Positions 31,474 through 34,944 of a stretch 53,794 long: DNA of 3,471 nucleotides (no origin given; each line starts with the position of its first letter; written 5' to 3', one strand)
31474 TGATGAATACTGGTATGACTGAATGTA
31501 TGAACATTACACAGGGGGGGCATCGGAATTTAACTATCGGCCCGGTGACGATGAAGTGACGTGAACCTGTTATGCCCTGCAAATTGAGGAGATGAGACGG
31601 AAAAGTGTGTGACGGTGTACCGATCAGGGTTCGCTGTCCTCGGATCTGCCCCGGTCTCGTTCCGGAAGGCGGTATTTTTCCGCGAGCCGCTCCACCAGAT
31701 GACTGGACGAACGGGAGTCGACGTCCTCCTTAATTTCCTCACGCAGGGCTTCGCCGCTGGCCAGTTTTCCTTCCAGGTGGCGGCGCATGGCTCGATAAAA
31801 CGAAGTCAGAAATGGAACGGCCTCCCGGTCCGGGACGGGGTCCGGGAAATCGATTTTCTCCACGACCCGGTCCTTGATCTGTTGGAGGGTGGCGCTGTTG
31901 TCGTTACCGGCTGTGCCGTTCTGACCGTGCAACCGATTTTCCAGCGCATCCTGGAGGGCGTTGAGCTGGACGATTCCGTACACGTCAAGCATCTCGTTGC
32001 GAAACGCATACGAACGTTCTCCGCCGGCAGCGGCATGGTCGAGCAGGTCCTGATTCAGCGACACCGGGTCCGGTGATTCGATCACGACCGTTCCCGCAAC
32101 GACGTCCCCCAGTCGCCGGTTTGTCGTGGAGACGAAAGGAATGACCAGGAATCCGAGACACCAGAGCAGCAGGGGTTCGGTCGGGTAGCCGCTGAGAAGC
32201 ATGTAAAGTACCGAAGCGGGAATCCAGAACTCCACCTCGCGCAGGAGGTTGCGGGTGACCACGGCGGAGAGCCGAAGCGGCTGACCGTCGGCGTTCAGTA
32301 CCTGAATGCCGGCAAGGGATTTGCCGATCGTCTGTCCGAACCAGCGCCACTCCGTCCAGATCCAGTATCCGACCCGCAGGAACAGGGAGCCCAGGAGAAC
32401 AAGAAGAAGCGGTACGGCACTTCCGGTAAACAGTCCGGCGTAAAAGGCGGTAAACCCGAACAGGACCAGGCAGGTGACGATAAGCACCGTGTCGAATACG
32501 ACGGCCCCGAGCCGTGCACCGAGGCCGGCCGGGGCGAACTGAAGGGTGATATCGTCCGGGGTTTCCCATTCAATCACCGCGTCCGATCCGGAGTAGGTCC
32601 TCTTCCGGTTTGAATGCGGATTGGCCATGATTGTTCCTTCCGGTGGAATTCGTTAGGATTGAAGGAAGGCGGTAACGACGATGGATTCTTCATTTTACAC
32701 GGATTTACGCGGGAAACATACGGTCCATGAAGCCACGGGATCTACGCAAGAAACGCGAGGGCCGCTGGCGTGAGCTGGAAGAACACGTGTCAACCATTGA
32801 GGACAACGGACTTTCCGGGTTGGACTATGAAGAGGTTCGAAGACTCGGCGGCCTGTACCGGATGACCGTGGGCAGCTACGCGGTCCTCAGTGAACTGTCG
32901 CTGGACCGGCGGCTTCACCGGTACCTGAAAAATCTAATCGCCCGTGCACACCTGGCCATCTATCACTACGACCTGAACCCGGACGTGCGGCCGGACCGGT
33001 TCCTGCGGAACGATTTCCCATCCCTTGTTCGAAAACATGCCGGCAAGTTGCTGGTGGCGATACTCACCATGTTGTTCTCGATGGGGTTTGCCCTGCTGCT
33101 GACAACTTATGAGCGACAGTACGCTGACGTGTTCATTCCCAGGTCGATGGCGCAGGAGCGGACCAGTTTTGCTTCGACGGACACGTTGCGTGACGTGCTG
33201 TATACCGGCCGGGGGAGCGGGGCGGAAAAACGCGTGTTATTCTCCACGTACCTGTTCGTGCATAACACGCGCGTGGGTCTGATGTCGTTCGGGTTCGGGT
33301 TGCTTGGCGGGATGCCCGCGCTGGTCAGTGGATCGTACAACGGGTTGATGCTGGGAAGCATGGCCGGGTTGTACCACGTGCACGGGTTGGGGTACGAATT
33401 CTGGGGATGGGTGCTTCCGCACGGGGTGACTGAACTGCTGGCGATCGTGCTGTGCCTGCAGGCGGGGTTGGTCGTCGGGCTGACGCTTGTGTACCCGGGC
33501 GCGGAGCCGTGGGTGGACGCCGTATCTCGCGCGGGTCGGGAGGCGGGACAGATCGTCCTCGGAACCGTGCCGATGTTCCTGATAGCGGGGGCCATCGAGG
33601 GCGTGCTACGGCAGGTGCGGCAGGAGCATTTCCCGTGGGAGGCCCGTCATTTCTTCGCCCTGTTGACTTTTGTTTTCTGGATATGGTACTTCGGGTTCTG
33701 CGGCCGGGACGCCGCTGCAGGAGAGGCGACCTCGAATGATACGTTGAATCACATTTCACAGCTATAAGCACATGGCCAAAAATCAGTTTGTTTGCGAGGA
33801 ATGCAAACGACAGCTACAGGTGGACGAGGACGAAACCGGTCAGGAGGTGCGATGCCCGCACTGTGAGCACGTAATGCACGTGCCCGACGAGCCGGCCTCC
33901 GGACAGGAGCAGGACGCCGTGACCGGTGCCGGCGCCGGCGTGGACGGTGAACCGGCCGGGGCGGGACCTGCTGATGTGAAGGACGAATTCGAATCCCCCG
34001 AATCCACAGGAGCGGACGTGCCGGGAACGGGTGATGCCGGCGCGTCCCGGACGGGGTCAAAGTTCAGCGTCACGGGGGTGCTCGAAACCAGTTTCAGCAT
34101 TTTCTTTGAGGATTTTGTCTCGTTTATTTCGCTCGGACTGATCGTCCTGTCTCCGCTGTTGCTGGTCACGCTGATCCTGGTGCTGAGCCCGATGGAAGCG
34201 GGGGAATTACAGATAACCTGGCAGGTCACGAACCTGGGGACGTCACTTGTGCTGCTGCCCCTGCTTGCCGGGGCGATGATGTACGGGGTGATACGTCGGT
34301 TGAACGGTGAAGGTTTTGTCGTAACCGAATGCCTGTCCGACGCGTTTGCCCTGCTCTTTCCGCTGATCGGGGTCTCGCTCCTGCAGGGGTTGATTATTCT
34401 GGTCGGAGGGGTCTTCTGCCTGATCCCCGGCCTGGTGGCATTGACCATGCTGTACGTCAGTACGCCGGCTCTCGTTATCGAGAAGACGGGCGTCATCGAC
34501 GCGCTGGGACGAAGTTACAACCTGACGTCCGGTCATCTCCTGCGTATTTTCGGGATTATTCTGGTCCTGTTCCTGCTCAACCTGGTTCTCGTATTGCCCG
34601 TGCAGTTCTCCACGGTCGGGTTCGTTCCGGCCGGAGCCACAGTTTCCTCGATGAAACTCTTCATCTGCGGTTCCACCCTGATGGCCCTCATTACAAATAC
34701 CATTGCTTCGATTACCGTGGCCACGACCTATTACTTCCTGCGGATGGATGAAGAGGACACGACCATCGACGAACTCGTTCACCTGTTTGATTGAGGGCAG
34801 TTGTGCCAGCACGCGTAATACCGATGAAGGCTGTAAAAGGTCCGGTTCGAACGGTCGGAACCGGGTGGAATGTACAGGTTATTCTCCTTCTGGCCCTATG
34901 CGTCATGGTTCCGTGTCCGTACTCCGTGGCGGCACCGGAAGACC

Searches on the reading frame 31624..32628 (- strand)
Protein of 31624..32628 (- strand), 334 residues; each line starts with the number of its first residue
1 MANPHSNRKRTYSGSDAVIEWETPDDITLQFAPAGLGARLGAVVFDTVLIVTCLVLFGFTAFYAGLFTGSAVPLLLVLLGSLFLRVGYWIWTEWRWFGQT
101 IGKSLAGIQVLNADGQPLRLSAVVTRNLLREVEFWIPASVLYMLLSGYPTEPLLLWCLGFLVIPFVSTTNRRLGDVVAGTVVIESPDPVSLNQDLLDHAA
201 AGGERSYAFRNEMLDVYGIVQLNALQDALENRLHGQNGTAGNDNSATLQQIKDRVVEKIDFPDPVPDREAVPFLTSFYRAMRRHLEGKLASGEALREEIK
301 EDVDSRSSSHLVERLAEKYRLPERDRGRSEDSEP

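Call 92: search_protein_families(library=pfam, proteins=[window:31624-32628:-], max_evalue=0.0001)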
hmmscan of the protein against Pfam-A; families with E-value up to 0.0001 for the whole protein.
window:31624-32628:- (334 aa): 1 family
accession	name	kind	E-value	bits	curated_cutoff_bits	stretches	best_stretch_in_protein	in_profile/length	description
PF06271.18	RDD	-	4.4e-18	66.3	24.1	1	33-179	1-137/137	RDD family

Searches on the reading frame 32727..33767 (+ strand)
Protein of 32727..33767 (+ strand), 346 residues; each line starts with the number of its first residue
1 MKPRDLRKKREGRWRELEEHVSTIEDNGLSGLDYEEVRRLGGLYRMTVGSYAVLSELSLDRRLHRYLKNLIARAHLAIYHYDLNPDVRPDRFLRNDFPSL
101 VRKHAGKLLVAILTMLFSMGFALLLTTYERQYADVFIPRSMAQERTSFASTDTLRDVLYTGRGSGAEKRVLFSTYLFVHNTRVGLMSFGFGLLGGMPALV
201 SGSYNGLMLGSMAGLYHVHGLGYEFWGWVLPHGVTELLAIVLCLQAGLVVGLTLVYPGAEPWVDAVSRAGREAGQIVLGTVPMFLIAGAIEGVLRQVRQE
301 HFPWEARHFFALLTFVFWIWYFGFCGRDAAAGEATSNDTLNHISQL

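Call 92: search_protein_families(library=pfam, proteins=[window:32727-33767:+], max_evalue=0.0001)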
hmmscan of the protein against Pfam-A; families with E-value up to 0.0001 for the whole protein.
window:32727-33767:+ (346 aa): 1 family
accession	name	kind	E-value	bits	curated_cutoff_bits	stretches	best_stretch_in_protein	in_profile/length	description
PF01944.22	SpoIIM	-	3.4e-28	99.1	26.9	1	115-293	5-160/163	Stage II sporulation protein M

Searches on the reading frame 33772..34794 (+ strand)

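Call 92: search_protein_families(library=pfam, proteins=[window:33772-34794:+], max_evalue=0.0001)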
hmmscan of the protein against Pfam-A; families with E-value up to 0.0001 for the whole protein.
window:33772-34794:+ (340 aa): 1 family
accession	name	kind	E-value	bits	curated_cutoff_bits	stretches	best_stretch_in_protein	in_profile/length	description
PF12647.12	RNHCP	-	4.6e-05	23.7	24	1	4-45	2-43/90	RNHCP domain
